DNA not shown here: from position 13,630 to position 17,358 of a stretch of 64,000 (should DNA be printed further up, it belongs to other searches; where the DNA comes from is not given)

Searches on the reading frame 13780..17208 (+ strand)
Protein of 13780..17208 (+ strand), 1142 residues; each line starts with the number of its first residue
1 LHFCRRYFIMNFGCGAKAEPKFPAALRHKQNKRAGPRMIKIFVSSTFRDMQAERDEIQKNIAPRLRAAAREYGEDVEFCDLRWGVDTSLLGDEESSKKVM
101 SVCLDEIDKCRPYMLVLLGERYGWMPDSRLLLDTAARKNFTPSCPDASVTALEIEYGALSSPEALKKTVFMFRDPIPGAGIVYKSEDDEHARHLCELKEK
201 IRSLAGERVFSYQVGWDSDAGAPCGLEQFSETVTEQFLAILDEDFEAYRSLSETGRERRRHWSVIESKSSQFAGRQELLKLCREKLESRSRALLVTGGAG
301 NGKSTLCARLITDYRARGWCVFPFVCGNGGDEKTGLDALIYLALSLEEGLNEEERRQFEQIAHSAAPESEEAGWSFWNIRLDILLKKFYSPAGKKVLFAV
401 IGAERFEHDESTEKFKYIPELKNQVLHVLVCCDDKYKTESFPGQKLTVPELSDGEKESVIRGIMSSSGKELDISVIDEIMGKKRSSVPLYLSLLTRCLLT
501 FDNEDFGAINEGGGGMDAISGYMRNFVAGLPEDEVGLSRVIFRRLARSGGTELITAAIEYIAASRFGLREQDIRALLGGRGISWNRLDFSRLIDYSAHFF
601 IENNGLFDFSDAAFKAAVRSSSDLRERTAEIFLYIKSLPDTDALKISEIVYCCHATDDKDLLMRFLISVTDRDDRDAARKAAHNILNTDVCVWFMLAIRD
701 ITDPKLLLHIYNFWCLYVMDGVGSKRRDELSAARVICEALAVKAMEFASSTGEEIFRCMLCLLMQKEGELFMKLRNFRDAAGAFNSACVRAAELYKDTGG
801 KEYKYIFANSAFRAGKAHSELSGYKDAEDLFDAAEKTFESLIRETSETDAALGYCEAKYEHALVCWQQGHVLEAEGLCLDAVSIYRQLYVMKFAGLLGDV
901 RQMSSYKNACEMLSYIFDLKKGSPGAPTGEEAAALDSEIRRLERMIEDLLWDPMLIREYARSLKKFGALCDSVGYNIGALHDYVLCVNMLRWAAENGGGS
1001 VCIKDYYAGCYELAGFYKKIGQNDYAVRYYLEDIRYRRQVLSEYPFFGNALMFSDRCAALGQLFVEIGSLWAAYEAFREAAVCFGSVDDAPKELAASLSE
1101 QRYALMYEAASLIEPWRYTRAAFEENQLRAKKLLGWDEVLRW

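Call 21: search_protein_families(library=pfam, proteins=[window:13780-17208:+], max_evalue=0.00001)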
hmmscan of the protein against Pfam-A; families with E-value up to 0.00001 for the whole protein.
window:13780-17208:+ (1142 aa): 1 family
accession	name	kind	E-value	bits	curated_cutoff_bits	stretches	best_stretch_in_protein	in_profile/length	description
PF13271.11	DUF4062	-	1.9e-13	50.8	24.7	1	40-128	1-70/82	Domain of unknown function (DUF4062)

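Call 77: search_protein_families(library=padloc, proteins=[window:13780-17208:+], max_evalue=0.00001)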
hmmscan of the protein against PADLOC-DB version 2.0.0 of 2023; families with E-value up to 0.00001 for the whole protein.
window:13780-17208:+ (1142 aa): 0 families
